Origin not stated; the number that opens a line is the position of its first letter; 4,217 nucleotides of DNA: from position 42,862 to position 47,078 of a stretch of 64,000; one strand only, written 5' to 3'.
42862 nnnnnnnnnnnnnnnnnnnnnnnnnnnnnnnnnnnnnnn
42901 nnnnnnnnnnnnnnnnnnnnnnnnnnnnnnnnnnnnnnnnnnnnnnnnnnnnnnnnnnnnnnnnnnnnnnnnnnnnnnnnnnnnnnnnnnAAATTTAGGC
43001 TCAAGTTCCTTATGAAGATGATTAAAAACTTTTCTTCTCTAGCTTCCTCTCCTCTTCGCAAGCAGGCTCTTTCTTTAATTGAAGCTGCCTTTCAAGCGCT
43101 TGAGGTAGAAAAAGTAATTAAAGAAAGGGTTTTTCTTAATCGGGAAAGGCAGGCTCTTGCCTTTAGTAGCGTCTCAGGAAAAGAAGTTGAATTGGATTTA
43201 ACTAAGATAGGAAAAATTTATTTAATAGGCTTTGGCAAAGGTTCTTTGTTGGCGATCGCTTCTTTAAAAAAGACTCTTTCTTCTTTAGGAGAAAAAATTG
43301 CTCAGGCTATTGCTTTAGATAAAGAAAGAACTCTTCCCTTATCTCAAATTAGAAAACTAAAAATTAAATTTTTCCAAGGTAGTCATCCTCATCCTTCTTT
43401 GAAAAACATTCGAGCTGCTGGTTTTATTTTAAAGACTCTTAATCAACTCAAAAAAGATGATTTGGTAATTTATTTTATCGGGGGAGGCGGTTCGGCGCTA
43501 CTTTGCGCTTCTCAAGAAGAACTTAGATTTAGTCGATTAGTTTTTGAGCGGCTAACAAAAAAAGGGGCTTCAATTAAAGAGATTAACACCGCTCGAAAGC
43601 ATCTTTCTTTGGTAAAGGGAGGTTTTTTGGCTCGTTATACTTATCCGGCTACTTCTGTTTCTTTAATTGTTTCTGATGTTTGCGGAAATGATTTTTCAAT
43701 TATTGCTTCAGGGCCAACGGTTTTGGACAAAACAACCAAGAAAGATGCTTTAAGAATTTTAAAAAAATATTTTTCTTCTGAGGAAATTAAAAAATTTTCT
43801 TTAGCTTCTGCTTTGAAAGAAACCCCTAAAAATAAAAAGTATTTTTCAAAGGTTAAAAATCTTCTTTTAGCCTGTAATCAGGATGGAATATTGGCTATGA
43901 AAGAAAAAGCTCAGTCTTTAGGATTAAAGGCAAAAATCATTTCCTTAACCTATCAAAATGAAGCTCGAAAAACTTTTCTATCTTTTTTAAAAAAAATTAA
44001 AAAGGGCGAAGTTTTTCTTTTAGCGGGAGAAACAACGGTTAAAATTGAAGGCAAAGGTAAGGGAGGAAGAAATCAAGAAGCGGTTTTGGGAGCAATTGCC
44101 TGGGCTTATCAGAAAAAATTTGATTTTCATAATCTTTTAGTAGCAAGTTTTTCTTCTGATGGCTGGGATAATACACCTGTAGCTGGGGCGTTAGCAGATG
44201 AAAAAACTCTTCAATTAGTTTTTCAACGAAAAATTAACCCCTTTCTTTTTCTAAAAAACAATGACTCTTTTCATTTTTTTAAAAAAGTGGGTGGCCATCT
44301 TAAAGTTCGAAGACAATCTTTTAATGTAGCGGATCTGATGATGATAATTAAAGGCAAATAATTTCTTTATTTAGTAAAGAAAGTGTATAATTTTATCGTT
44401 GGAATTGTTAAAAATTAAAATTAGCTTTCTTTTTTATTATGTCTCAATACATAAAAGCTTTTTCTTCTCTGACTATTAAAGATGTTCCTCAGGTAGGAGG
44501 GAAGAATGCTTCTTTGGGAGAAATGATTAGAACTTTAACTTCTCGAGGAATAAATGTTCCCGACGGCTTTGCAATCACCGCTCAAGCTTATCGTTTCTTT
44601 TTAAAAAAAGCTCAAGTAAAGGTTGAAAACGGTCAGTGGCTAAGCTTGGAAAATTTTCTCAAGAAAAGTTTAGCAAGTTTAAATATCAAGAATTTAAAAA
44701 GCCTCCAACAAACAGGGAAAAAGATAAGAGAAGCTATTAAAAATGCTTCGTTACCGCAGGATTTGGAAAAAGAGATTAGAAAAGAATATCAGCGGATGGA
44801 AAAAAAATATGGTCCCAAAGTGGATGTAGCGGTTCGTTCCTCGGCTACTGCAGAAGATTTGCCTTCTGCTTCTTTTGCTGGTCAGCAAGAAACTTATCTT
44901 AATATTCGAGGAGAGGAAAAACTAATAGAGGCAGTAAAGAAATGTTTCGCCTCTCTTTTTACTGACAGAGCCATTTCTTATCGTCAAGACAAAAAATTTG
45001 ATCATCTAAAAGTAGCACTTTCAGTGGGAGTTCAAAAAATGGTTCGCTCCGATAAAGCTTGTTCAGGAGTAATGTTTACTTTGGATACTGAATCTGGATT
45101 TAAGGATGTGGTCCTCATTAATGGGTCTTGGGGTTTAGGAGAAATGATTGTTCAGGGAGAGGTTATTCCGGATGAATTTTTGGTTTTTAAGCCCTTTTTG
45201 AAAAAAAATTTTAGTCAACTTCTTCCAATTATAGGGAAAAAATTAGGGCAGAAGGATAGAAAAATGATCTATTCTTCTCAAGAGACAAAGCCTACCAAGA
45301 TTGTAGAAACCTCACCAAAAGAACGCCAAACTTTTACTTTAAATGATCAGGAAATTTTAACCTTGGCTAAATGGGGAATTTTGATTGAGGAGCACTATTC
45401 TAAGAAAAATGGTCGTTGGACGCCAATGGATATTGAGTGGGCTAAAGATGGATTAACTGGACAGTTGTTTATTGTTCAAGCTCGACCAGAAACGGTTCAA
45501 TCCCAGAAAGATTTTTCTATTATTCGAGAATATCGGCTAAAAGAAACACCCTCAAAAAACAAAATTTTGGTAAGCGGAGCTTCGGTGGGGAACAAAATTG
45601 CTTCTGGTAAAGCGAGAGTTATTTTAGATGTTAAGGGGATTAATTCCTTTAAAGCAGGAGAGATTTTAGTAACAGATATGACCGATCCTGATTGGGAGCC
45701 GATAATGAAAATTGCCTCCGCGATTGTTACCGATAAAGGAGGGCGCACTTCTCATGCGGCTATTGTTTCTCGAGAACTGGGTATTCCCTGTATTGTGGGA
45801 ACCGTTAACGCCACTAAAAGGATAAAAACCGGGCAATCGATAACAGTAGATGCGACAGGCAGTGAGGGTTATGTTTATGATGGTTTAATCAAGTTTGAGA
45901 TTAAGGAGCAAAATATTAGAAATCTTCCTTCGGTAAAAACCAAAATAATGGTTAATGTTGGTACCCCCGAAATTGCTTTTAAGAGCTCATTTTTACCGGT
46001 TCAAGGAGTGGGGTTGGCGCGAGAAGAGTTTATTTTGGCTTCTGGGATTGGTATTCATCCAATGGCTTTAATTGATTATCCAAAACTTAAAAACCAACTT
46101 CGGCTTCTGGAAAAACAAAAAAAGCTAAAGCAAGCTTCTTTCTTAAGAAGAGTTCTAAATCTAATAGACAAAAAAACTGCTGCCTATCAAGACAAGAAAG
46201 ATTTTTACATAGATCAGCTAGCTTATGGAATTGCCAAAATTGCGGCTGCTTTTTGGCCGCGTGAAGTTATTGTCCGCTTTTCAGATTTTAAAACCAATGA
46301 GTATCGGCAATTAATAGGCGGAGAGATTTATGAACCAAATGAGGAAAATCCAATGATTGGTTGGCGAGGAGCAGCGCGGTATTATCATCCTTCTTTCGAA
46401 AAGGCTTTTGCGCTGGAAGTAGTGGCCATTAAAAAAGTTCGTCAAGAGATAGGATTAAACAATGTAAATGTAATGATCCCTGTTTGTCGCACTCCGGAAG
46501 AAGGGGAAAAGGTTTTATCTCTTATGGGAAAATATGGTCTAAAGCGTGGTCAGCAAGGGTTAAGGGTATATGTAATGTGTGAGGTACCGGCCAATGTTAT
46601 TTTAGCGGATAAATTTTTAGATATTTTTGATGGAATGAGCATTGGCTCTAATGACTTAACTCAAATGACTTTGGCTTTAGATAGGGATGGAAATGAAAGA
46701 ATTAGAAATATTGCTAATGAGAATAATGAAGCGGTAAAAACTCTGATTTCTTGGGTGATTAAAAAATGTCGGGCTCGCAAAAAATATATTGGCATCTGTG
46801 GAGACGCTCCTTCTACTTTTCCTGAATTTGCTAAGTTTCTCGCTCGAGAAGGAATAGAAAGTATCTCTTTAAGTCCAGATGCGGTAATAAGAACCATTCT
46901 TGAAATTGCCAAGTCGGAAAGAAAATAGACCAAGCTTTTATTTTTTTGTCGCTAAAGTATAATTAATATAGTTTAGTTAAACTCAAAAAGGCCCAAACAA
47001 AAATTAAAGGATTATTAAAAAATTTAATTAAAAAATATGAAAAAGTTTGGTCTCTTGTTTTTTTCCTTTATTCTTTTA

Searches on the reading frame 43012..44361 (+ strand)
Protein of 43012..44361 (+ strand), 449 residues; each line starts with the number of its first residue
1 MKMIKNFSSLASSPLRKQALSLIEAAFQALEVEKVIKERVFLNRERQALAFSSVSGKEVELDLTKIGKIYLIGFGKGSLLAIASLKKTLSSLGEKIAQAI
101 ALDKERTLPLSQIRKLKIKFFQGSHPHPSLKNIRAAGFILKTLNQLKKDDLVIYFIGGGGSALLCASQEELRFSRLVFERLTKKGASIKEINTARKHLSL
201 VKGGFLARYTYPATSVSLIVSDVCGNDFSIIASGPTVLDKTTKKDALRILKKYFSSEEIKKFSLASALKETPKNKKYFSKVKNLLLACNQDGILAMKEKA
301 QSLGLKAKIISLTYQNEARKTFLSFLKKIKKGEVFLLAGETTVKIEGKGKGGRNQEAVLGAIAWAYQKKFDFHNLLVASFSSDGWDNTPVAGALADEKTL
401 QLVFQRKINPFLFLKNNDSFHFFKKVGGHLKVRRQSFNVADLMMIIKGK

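Call 62: search_protein_families(library=pfam, proteins=[window:43012-44361:+], max_evalue=0.0001)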
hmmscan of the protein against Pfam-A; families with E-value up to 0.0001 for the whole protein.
window:43012-44361:+ (449 aa): 2 families
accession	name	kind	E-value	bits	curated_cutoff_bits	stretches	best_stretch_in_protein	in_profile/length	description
PF13660.11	DUF4147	-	8.7e-56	189.4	23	1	19-256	2-223/234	Domain of unknown function (DUF4147)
PF05161.18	MOFRL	-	2.9e-22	79.3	28.3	1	334-441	2-106/106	MOFRL family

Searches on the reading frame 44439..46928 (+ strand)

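Call 62: search_protein_families(library=pfam, proteins=[window:44439-46928:+], max_evalue=0.0001)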
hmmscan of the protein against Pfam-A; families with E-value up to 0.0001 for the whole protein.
window:44439-46928:+ (829 aa): 3 families
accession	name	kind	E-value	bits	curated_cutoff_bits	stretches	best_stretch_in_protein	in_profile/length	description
PF01326.24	PPDK_N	-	1e-118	396.8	27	1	17-358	2-316/328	Pyruvate phosphate dikinase, AMP/ATP-binding domain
PF02896.24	PEP-utilizers_C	-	3.8e-56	190.9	22.8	1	491-826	10-291/293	PEP-utilising enzyme, PEP-binding domain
PF00391.29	PEP-utilizers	-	8.7e-28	96.2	23.1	1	404-473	1-70/72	PEP-utilising enzyme, mobile domain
